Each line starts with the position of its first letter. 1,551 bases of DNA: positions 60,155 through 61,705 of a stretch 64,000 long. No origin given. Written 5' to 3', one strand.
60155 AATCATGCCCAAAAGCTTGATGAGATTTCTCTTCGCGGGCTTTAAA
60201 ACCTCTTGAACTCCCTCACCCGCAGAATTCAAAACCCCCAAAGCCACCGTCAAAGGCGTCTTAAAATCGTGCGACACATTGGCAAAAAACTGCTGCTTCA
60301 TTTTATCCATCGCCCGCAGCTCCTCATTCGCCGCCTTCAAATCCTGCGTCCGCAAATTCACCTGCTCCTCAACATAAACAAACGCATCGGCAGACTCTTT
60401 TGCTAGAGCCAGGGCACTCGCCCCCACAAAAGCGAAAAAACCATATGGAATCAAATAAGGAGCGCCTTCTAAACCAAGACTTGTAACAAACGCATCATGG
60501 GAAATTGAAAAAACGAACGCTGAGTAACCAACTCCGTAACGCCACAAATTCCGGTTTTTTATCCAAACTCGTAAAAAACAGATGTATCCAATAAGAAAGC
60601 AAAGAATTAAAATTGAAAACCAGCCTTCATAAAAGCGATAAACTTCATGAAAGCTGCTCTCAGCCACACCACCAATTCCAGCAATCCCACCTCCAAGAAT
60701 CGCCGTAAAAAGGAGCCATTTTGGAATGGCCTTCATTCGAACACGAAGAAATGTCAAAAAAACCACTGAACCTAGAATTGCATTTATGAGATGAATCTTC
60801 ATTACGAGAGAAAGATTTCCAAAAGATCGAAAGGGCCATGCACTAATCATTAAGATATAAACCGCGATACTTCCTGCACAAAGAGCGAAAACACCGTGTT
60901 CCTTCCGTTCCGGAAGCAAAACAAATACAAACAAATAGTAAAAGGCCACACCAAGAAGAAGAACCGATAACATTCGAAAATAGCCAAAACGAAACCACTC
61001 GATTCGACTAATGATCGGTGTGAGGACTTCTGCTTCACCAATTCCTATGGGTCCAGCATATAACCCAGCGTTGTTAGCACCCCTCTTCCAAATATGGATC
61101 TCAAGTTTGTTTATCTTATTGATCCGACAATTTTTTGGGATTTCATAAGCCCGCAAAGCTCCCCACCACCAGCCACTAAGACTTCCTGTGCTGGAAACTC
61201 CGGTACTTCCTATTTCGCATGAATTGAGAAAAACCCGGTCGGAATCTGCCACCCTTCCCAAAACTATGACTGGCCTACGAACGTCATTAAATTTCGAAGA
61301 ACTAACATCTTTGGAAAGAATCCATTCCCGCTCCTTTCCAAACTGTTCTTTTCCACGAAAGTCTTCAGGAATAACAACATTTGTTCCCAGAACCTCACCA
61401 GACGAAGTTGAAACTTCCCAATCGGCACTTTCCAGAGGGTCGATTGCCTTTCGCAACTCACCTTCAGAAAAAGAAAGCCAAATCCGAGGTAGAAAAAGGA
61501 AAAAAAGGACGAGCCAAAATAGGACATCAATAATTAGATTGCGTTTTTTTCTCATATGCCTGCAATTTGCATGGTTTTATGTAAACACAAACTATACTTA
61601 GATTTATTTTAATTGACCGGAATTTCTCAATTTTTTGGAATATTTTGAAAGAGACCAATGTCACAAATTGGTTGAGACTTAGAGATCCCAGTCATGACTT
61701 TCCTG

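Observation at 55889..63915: Signalling block: two paralogous single-domain receivers, a 7TMR-DISM hybrid kinase with two kinase cores, and a tandem-PilZ effector, in visibly AT-richer DNA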

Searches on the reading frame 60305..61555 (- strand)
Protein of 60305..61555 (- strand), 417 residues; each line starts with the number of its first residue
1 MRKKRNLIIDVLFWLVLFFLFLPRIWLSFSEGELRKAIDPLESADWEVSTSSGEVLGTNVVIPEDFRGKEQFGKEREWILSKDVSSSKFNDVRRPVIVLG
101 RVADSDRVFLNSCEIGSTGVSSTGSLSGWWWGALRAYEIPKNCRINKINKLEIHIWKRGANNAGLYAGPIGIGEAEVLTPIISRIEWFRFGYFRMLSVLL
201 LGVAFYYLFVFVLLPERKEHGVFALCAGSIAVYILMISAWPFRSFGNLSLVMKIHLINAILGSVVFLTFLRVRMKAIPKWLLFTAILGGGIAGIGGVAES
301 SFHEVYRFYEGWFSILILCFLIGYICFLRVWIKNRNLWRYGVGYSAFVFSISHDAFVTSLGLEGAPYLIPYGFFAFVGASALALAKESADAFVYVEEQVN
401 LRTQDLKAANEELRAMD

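Call 42: search_protein_families(library=pfam, proteins=[window:60305-61555:-], max_evalue=10)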
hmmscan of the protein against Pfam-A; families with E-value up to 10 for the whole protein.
seq(417 aa): 1 family
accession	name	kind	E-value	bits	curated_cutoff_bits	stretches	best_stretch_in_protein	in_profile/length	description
PF17370.7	DUF5392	-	0.4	11.2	25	1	365-389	56-80/139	Family of unknown function (DUF5392)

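Call 45: find_homologous_proteins(query=window:60305-61555:-, max_evalue=0.01)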
Query seq(417 aa): 8000 candidates shared short words with the query, none scored E <= 0.01.

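Call 74: find_related_loci(query=A7, collection=metagenome_contigs, flank=10000)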
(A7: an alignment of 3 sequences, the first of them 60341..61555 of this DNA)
Query A7 (405 aa) in metagenome_contigs; peptide patterns used: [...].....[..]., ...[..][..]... (x = any residue, [..] = any of these).
560 stretches matched a pattern; 2 encode a relative of the query (tblastn E <= 1e-3); 2 distinct loci.
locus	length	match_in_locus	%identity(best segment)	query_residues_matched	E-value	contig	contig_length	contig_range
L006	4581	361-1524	33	6-405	9e-63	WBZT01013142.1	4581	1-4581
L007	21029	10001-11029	29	57-405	9e-31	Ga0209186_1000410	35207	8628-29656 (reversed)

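Call 78: search_protein_families(library=pfam, proteins=[L007:13126-13785:+, L007:13777-15003:-, L007:14981-15793:-, L007:15807-18212:-, L007:4776-6308:+, L007:7834-9882:+, L007:9866-13048:+], max_evalue=0.001)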
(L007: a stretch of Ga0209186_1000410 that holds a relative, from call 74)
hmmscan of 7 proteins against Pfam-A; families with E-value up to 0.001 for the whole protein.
L007:13126-13785:+ (219 aa): 4 families
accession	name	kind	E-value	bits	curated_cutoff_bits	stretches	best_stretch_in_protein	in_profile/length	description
PF04140.19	ICMT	-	1e-18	68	24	1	108-197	3-94/95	Isoprenylcysteine carboxyl methyltransferase (ICMT) family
PF04191.18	PEMT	-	2.3e-15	57.4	25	1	104-202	4-104/105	Phospholipid methyltransferase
PF06966.17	DUF1295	-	1e-07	32.2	20.4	1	73-211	91-235/235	Protein of unknown function (DUF1295)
PF02544.21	Steroid_dh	-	6.7e-06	26.6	22.6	1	103-219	42-150/150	3-oxo-5-alpha-steroid 4-dehydrogenase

L007:13777-15003:- (408 aa): 1 family
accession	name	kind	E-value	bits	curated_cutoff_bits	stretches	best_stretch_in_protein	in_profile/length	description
PF05721.19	PhyH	-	1.8e-17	64.8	22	1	165-354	58-211/213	Phytanoyl-CoA dioxygenase (PhyH)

L007:14981-15793:- (270 aa): 1 family
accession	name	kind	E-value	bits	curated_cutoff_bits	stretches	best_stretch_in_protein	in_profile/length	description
PF00351.26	Biopterin_H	-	2.3e-50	171.9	22.7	1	19-238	61-282/331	Biopterin-dependent aromatic amino acid hydroxylase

L007:15807-18212:- (801 aa): 3 families
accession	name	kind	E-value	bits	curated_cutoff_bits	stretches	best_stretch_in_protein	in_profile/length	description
PF02897.21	Peptidase_S9_N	-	1.8e-86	290.9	24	1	130-520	3-411/414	Prolyl oligopeptidase, N-terminal beta-propeller domain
PF00326.27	Peptidase_S9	-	7e-61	205.8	22.6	1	583-799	2-212/213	Prolyl oligopeptidase family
PF02537.21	CRCB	-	2.3e-22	79.7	32.9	1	7-116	1-102/103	CrcB-like protein, Camphor Resistance (CrcB)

L007:4776-6308:+ (510 aa): 2 families
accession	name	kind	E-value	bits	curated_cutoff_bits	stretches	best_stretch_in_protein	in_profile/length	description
PF00691.25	OmpA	-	7.2e-22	78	27.2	1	375-465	2-92/98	OmpA family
PF13557.12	Phenol_MetA_deg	-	3.6e-09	37.5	22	1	111-230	36-154/242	Putative MetA-pathway of phenol degradation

L007:7834-9882:+ (682 aa): 1 family
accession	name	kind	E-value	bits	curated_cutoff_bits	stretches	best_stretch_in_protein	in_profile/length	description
PF07238.19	PilZ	-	1.1e-06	29.3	22.5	1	15-98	2-85/102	PilZ domain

L007:9866-13048:+ (1060 aa): 7 families
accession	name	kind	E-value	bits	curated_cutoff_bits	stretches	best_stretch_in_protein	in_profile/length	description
PF02518.31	HATPase_c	-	4.8e-46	156.2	26.4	2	514-628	2-110/111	Histidine kinase-, DNA gyrase B-, and HSP90-like ATPase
PF00072.30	Response_reg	-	1.8e-19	70.4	30.2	1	677-786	2-110/111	Response regulator receiver domain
PF14501.12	HATPase_c_5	-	1e-14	54.7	22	2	937-1032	5-94/102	GHKL domain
PF07695.17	7TMR-DISM_7TM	-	3.9e-10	40.4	29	1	177-368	6-203/205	7TM diverse intracellular signalling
PF00512.31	HisKA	-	1e-08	35.5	26.9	1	402-459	1-59/66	His Kinase A (phospho-acceptor) domain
PF13589.12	HATPase_c_3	-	1e-05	26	25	0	938-1003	3-71/137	Histidine kinase-, DNA gyrase B-, and HSP90-like ATPase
PF13581.12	HATPase_c_2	-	0.00047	20.6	27.4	0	525-595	39-104/127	Histidine kinase-like ATPase domain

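Call 90: search_solved_structures(query=A7, max_evalue=10, show_alignments=1)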
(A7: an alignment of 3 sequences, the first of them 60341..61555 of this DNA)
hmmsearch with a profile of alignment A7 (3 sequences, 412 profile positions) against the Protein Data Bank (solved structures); distinct sequences matched with E-value up to 10: 4.
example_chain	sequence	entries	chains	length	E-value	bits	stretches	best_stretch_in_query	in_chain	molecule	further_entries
3ukm_A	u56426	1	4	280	0.14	14.6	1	308-386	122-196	Potassium channel subfamily K member 1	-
7sk0_A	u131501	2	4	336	0.35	13.4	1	309-386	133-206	Potassium channel subfamily K member 1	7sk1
9ega_A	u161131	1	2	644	0.66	12.5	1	85-130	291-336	Sialate O-acetylesterase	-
5pb7_A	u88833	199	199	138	2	10.9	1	211-258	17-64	Bromodomain adjacent to zinc finger domain protein 2B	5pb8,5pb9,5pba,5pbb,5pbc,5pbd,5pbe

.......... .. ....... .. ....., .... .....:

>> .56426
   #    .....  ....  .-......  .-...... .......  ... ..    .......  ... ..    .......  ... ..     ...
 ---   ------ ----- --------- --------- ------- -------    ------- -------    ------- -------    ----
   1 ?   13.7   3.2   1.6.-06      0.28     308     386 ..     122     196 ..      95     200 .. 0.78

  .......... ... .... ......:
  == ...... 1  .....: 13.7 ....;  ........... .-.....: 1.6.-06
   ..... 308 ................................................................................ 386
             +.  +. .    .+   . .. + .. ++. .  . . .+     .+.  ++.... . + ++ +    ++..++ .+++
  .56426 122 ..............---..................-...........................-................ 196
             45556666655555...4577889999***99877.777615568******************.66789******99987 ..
